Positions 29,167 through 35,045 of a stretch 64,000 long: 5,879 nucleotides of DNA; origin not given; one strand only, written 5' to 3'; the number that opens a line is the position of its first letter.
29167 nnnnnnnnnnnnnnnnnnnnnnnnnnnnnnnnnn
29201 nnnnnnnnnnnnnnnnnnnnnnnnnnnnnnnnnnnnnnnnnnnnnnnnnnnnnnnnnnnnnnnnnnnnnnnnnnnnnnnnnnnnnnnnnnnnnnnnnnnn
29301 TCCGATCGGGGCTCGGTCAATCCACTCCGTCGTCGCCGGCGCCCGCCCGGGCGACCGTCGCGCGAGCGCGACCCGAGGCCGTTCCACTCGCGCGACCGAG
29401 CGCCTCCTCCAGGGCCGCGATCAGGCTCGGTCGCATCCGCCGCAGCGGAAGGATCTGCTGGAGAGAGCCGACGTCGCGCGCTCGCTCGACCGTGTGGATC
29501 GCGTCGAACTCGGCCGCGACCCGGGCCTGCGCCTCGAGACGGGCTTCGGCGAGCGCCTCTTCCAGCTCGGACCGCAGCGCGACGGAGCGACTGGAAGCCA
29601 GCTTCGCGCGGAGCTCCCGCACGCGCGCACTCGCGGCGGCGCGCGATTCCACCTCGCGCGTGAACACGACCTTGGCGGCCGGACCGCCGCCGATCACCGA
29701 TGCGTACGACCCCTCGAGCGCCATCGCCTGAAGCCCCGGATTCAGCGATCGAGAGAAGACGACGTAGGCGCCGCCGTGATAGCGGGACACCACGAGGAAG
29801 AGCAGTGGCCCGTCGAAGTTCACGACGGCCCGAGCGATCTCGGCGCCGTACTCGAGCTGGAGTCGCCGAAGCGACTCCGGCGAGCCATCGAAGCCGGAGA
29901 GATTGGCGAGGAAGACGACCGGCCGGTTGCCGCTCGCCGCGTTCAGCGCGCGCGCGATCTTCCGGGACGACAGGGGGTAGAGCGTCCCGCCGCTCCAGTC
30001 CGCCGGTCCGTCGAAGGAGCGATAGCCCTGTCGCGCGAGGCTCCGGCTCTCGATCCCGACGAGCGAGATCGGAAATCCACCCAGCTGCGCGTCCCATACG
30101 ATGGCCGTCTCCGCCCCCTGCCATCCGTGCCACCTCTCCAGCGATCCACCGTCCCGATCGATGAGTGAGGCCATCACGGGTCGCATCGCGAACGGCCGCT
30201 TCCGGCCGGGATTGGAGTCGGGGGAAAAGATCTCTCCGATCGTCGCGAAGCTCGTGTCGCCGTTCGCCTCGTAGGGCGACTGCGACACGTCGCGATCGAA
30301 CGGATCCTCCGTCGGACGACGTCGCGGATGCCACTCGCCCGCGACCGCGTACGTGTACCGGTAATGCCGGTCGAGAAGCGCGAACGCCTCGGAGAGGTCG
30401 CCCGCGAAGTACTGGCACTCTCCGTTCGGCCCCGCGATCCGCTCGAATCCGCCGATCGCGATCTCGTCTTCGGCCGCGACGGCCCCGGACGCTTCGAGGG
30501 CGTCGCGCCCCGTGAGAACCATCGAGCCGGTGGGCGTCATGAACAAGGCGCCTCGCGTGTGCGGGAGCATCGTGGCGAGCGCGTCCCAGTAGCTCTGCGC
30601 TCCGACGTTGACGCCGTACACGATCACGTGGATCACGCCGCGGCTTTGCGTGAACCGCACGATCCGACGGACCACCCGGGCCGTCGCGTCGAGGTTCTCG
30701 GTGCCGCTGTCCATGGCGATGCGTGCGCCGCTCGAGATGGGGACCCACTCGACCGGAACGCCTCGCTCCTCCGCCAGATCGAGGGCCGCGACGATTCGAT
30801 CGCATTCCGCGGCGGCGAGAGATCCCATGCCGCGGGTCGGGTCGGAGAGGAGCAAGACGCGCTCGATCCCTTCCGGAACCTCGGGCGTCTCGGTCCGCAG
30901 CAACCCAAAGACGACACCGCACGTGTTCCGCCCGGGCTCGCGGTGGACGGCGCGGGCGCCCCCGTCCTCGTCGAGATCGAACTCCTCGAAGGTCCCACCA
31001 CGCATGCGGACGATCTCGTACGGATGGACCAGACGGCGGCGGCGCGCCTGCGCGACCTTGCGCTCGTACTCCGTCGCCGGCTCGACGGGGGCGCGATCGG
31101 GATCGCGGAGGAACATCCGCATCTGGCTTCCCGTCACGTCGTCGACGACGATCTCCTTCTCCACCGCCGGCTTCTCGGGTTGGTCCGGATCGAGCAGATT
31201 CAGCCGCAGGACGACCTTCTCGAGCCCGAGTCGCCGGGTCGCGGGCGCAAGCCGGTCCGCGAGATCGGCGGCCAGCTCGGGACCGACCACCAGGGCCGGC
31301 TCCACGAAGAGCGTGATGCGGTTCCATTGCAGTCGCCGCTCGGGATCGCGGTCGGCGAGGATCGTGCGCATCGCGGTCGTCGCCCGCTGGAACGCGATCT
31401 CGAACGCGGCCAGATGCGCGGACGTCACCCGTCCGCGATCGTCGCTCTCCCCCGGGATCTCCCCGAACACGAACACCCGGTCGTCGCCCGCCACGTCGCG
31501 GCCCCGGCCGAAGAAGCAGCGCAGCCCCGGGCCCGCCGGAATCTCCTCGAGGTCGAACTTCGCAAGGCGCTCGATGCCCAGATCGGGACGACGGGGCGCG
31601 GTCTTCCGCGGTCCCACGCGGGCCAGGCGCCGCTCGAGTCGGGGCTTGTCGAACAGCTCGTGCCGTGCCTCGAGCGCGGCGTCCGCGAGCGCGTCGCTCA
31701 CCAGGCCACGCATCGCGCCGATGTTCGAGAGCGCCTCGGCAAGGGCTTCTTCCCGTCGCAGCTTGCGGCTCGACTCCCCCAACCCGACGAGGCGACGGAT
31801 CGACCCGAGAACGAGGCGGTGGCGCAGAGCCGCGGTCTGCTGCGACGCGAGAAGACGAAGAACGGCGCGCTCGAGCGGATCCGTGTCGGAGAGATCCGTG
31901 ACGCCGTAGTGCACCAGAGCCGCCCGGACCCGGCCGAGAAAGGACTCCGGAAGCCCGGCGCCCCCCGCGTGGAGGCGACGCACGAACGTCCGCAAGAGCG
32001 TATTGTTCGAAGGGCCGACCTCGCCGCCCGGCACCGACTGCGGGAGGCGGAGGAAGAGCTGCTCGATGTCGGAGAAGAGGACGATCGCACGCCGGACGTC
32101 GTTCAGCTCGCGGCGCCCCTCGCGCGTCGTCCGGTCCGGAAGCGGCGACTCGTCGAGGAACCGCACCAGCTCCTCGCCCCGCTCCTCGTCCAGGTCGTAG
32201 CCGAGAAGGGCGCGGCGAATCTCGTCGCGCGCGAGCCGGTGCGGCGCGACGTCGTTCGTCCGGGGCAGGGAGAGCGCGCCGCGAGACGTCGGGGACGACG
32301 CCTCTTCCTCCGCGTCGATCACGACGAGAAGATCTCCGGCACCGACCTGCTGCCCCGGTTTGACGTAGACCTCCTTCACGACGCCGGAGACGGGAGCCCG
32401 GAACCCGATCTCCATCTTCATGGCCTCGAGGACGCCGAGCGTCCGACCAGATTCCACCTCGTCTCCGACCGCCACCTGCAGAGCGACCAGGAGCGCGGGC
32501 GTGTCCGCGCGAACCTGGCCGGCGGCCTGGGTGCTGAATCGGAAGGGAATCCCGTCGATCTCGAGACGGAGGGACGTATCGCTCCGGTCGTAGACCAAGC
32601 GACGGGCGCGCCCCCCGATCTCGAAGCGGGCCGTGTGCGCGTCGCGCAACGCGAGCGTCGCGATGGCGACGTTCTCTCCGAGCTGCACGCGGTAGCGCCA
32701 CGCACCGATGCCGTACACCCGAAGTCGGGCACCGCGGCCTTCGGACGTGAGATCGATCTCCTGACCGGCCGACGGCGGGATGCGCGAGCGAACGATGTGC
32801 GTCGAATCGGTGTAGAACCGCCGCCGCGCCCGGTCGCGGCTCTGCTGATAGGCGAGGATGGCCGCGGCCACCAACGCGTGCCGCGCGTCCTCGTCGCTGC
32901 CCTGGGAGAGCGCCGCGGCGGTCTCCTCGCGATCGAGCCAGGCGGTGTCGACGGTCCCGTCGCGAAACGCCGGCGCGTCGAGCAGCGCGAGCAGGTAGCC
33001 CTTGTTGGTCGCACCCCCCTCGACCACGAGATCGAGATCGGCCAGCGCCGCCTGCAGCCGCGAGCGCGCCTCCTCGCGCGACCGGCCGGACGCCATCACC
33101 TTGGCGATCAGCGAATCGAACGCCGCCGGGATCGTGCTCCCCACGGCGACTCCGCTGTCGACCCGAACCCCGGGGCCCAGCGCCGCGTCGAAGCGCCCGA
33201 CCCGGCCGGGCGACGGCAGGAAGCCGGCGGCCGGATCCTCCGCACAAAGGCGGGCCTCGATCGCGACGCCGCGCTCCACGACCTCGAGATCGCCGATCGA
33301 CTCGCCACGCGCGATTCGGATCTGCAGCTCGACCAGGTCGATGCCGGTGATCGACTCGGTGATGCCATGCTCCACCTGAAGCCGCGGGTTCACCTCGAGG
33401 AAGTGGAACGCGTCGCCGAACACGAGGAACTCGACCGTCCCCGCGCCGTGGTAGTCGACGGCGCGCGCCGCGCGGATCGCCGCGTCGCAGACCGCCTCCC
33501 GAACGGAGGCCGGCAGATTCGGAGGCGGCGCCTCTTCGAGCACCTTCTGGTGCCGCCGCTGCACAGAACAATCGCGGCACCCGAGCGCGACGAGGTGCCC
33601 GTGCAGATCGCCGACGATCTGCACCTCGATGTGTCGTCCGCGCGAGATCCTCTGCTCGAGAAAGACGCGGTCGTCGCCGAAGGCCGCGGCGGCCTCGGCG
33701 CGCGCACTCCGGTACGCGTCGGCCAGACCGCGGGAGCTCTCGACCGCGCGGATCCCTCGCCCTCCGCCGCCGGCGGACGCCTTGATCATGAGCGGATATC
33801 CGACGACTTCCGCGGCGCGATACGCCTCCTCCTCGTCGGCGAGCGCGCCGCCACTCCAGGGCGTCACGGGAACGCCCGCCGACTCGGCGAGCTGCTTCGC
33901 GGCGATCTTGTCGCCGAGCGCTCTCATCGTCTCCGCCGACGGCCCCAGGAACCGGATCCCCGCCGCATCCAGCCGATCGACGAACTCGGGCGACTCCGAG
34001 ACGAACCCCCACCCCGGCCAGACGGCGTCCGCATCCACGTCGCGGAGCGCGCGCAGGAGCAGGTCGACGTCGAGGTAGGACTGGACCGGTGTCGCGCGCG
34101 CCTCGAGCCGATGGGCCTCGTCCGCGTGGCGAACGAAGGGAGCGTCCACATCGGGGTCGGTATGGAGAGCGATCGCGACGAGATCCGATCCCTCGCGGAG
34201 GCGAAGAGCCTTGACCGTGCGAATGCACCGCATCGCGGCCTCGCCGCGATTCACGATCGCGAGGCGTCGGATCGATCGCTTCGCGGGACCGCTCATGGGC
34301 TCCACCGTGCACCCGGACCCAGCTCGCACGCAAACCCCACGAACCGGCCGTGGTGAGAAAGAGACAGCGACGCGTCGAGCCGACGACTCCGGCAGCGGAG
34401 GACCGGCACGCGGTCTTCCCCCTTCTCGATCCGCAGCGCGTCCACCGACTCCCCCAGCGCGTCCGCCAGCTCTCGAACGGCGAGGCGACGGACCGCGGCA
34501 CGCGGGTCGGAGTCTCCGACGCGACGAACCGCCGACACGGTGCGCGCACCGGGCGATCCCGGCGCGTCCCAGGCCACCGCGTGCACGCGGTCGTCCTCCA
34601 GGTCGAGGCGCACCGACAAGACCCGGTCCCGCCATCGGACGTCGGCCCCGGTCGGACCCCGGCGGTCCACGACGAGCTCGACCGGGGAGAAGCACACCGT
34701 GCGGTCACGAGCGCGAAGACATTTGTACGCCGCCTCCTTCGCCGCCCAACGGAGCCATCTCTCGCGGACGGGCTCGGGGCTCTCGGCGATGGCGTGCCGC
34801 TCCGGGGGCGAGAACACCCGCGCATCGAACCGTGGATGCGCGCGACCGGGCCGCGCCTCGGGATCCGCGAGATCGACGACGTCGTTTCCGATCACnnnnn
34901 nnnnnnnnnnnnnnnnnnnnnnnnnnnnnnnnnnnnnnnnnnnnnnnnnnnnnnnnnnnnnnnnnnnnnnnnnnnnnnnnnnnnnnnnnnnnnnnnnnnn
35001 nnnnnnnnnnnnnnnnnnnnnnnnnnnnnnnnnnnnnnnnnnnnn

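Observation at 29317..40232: Self-contained type-II-FAS-like operon with its own carboxylase, ACP, PPTase and glycerolipid-type acyltransferase, but no KR or MAT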

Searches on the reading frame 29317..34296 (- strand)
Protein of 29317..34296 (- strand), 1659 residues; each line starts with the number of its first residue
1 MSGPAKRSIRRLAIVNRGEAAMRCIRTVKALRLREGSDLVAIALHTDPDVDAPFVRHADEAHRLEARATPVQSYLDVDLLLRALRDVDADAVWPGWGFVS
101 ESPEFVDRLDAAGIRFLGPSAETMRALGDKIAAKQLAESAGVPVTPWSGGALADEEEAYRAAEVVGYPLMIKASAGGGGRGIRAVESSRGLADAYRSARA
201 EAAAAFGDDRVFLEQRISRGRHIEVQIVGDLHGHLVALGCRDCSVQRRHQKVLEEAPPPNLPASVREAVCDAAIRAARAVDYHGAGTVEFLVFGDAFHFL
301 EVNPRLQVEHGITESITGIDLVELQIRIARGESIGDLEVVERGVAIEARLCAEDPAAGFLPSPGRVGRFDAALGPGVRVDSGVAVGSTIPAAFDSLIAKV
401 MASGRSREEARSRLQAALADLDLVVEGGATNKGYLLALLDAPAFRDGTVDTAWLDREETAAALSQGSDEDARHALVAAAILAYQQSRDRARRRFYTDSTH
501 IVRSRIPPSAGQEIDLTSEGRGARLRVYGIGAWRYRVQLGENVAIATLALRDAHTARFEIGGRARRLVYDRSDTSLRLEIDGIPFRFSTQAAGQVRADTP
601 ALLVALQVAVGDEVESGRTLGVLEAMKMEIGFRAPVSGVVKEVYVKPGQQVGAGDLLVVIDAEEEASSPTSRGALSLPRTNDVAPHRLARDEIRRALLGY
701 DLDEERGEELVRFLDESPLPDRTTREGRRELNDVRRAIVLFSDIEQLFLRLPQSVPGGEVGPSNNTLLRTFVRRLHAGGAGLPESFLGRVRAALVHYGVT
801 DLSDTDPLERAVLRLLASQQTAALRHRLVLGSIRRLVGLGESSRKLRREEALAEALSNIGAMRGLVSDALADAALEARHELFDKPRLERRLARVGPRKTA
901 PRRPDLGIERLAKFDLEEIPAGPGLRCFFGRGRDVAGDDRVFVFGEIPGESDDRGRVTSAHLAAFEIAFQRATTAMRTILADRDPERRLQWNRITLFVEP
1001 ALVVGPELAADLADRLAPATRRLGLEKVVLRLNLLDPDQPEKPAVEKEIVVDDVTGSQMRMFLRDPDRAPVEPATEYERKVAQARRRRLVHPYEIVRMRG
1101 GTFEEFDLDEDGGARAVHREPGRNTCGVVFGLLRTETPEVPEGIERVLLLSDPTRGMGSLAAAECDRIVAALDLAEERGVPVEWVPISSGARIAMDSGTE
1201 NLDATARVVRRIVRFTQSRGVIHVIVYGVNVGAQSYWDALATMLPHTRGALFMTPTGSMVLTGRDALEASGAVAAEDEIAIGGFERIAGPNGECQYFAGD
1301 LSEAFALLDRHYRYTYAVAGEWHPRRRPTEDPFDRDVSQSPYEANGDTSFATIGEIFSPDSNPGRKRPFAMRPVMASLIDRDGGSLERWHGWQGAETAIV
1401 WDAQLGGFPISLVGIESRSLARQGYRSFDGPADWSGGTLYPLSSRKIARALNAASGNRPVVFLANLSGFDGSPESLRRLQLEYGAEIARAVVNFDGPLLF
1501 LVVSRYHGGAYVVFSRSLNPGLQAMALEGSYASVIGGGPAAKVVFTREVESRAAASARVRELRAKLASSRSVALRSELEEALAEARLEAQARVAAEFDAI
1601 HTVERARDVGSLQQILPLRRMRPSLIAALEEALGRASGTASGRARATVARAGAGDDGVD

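Call 3: search_protein_families(library=pfam, proteins=[window:29317-34296:-])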
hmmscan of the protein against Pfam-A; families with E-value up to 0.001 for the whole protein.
window:29317-34296:- (1659 aa): 10 families
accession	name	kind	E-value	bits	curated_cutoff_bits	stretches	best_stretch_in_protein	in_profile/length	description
PF02786.22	CPSase_L_D2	-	2.7e-63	213.7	19.8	1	129-334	1-208/211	Carbamoyl-phosphate synthase L chain, ATP binding domain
PF02785.25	Biotin_carb_C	-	5.9e-31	107.2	32.4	1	347-455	1-107/108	Biotin carboxylase C-terminal domain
PF00289.28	Biotin_carb_N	-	7.4e-31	107.3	25.5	1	9-124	2-110/110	Biotin carboxylase, N-terminal domain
PF01039.27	Carboxyl_trans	-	1.7e-30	106.6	22.3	1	1143-1575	56-435/493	Carboxyl transferase domain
PF00364.28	Biotin_lipoyl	-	7e-14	51.9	22.1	1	604-660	17-73/73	Biotin-requiring enzyme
PF02222.28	ATP-grasp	-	1.9e-10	41.2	27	1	136-305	2-162/179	ATP-grasp domain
PF07478.18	Dala_Dala_lig_C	-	2.1e-10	40.9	24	1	136-304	1-174/204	D-ala D-ala ligase C-terminus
PF13533.13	Biotin_lipoyl_2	-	1.2e-09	38.2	29.8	1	633-661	4-32/32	Biotin-lipoyl like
PF02655.19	ATP-grasp_3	-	7.7e-05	23.3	23.2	1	135-307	9-158/160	ATP-grasp domain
PF13437.12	HlyD_3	-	0.00043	21.4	22.2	0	633-663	3-33/106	HlyD family secretion protein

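Call 4: search_protein_families(library=ncbifam, proteins=[window:29317-34296:-])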
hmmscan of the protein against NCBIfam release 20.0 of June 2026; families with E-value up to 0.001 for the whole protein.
window:29317-34296:- (1659 aa): 53 families (the best 25 are shown)
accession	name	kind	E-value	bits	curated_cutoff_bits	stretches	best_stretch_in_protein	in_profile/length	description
NF009554.0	PRK12999.1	equivalog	7.5e-171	570.5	965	2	7-557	3-548/1147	pyruvate carboxylase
TIGR02712.1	urea_carbox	equivalog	1.6e-150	503.1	1303.85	2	12-459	4-444/1201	urea carboxylase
TIGR01235.1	pyruv_carbox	equivalog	1.1e-146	490.2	1114.45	2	14-457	4-451/1143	pyruvate carboxylase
NF006367.0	PRK08591.1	subfamily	6.9e-142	473.3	597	1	9-459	2-446/451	acetyl-CoA carboxylase biotin carboxylase subunit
NF006406.0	PRK08654.1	equivalog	7e-137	456.9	739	1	11-471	4-458/499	acetyl-CoA carboxylase biotin carboxylase subunit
TIGR00514.1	accC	equivalog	3.1e-133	444.9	626.5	1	10-459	3-446/449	acetyl-CoA carboxylase biotin carboxylase subunit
NF009471.0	PRK12833.1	equivalog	1.1e-131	439.6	686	1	7-456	3-446/467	acetyl-CoA carboxylase biotin carboxylase subunit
NF005525.0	PRK07178.1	equivalog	2.1e-130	435.5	768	1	9-483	2-468/471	acetyl-CoA carboxylase biotin carboxylase subunit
NF004085.0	PRK05586.1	equivalog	1.4e-124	416.4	723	1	10-457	3-444/448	acetyl-CoA carboxylase biotin carboxylase subunit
NF006286.0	PRK08462.1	equivalog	3.1e-123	411.9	740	1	7-457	2-444/445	acetyl-CoA carboxylase biotin carboxylase subunit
NF006287.0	PRK08463.1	equivalog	3.5e-119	398.7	775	1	9-480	2-467/479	acetyl-CoA carboxylase subunit A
TIGR01369.1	CPSaseII_lrg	equivalog_domain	2.7e-14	51.8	1027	1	105-338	645-873/1052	carbamoyl-phosphate synthase (glutamine-hydrolyzing) large subunit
TIGR01205.1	D_ala_D_alaTIGR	subfamily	2.1e-13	49.9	245.65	1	109-304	86-285/318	D-alanine--D-alanine ligase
NF004547.1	PRK05889.1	equivalog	3.3e-13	49.6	75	1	593-661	3-71/71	biotin/lipoyl-binding carrier protein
NF006761.0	PRK09282.1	domain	9e-13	47.5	402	1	588-661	517-590/591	pyruvate carboxylase subunit B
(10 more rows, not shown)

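Call 18: search_solved_structures(query=window:29317-34296:-, max_evalue=0.00001)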
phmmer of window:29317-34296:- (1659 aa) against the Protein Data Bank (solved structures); distinct sequences matched with E-value up to 0.00001: 122 (the best 60 are shown).
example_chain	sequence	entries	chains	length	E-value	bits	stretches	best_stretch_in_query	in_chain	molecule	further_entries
3u9s_A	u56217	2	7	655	2.8e-123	416.1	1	4-662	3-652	Methylcrotonyl-CoA carboxylase, alpha-subunit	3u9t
9tps_G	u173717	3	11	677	3.7e-120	405.7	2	10-459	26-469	Biotin carboxylase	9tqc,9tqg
9yx0_D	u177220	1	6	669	8.7e-114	384.6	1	11-477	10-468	biotin carboxylase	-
7ybu_A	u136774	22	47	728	1.2e-112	380.8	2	4-455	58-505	Propionyl-CoA carboxylase alpha chain, mitochondrial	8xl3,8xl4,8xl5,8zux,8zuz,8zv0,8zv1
4qsh_A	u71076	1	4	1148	1.4e-112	380.6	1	8-456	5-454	Pyruvate carboxylase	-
4qsk_A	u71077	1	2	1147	1.5e-112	380.5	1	8-456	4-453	Pyruvate carboxylase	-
4qsl_H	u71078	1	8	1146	1.6e-112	380.4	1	8-456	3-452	Pyruvate carboxylase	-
9wkr_A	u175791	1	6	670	3.1e-112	379.4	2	8-455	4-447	Propionyl-CoA carboxylase alpha chain, mitochondrial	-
8zuy_A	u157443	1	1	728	1.5e-111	377.1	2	4-455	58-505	Propionyl-CoA carboxylase alpha chain, mitochondrial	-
6ybp_G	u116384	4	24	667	6.6e-110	371.7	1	11-653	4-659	Propionyl-CoA carboxylase alpha subunit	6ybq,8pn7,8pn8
7wta_A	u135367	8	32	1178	2.6e-109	369.8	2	7-458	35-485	Pyruvate carboxylase, mitochondrial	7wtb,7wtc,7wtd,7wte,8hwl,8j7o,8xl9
3tw6_A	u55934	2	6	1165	4.8e-108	365.6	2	9-458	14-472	Pyruvate carboxylase protein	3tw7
2qf7_A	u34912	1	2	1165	4.8e-108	365.6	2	9-458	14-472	Pyruvate carboxylase protein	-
4hnt_A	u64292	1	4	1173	6.1e-108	365.2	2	6-456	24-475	Pyruvate carboxylase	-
3bg5_A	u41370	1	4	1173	1.6e-107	363.8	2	6-456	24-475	Pyruvate carboxylase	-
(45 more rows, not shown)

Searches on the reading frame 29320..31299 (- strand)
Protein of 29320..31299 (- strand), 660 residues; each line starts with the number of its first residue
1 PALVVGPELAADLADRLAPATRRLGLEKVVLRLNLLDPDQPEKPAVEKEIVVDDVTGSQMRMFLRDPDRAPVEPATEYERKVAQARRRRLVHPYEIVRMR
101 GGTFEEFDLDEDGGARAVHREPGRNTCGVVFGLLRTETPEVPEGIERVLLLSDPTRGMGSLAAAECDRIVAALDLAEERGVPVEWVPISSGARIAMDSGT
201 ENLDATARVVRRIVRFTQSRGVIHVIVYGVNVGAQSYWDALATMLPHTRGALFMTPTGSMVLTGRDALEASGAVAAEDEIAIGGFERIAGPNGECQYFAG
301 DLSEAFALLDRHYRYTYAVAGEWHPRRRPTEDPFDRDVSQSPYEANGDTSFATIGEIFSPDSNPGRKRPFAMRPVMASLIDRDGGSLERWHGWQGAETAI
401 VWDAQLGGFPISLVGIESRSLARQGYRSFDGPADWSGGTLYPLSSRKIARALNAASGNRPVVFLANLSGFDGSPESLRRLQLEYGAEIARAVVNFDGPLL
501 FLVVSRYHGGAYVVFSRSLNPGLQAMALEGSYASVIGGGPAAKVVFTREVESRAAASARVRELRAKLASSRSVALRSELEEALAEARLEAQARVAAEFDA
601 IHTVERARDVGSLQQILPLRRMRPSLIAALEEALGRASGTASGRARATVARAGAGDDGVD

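Call 19: search_solved_structures(query=window:29320-31299:-, max_evalue=0.01, show_alignments=1)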
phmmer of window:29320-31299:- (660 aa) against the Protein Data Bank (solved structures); distinct sequences matched with E-value up to 0.01: 47.
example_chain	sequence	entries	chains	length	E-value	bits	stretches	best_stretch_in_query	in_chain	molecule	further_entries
5i6g_A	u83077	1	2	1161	4.5e-25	91.7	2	261-570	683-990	Acetyl-CoA carboxylase-like protein,Acetyl-CoA carboxylase-like protein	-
5i6f_A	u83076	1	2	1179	4.8e-25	91.6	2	261-570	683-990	Acetyl-CoA carboxylase-like protein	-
5i6h_A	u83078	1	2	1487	1.1e-24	90.5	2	261-570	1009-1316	Acetyl-CoA carboxylase-like protein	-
5i6i_A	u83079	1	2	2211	3.7e-24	88.7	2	261-570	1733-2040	Acetyl-CoA carboxylase-like protein,Acetyl-CoA carboxylase-like protein,Acetyl-CoA carboxy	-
3tv5_A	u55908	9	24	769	5.4e-24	88.2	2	384-589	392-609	Acetyl-CoA carboxylase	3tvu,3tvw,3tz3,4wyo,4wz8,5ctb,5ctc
1uyr_A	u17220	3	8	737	4.5e-23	85.1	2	384-589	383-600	ACETYL-COA CARBOXYLASE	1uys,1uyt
1w2x_A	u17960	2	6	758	4.9e-23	85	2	384-589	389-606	ACETYL-COA CARBOXYLASE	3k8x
3pgq_A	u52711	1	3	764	5.1e-23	85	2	384-589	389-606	Acetyl-CoA carboxylase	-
3h0j_A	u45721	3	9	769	5.2e-23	84.9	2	384-589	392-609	Acetyl-CoA carboxylase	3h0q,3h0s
1od2_A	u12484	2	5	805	6e-23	84.7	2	384-589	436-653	ACETYL-COENZYME A CARBOXYLASE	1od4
1uyv_A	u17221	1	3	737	6.1e-23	84.7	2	384-589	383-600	ACETYL-COA CARBOXYLASE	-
5csk_A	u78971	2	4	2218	9.8e-22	80.7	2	384-589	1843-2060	Acetyl-CoA carboxylase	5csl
9cv6_A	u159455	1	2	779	2.7e-20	76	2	393-523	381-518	Acetyl-CoA carboxylase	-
4asi_A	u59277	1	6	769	7.4e-19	71.2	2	389-623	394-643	ACETYL-COA CARBOXYLASE 1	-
3ff6_A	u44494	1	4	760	8.3e-18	67.7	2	389-618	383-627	Acetyl-CoA carboxylase 2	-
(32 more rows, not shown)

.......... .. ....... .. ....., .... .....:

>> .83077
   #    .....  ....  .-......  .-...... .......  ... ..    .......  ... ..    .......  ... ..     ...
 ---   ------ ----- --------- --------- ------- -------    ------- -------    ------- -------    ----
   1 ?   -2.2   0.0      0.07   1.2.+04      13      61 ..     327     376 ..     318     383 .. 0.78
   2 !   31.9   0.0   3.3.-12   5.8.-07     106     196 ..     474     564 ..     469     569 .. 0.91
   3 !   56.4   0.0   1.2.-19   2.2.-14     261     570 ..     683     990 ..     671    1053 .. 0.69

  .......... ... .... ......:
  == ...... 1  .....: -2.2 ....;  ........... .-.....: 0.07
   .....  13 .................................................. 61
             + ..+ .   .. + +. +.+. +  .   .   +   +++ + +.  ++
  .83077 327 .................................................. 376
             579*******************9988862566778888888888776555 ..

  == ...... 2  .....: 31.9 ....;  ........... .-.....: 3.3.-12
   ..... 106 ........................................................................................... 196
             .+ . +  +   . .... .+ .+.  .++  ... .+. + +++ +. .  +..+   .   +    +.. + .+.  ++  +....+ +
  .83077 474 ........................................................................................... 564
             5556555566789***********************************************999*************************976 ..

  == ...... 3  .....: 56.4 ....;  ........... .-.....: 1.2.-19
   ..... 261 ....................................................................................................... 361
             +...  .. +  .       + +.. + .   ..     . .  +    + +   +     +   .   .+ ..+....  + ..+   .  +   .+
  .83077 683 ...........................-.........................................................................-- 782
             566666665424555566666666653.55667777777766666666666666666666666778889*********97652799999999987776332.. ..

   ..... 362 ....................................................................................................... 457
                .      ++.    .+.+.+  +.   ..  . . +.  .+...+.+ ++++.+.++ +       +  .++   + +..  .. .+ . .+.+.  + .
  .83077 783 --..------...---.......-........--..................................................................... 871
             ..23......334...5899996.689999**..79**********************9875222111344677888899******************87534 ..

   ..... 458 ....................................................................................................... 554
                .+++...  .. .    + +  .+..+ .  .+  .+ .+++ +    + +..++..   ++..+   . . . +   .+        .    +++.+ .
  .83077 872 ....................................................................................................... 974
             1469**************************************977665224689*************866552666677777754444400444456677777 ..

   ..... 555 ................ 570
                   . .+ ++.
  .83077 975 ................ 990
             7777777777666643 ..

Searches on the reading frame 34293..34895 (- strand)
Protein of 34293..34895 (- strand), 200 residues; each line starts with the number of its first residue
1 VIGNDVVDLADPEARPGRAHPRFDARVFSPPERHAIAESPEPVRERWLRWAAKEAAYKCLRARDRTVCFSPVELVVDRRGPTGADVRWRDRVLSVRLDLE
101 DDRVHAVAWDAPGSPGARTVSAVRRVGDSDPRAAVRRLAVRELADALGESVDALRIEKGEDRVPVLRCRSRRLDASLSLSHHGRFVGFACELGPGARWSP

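Call 3: search_protein_families(library=pfam, proteins=[window:34293-34895:-])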
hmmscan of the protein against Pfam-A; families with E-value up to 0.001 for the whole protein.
window:34293-34895:- (200 aa): 1 family
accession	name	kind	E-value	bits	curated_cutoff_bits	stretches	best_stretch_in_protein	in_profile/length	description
PF01648.25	ACPS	-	9.6e-12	45.4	25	1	2-96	2-96/111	4'-phosphopantetheinyl transferase superfamily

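Call 4: search_protein_families(library=ncbifam, proteins=[window:34293-34895:-])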
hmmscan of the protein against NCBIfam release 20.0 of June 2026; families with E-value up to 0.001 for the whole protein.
window:34293-34895:- (200 aa): 4 families
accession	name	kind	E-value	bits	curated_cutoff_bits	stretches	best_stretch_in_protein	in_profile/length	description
TIGR00556.1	pantethn_trn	domain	4.2e-07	30.1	45.35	1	1-61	4-65/128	phosphopantetheine--protein transferase domain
TIGR00516.1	acpS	equivalog_domain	7.8e-05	22.9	59.8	1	1-79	4-83/125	holo-ACP synthase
NF011251.0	PRK14657.1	equivalog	0.00025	21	165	1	2-78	5-80/123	holo-[acyl-carrier-protein] synthase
NF011256.0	PRK14662.1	equivalog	0.00051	20.4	150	0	2-61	5-64/123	4'-phosphopantetheinyl transferase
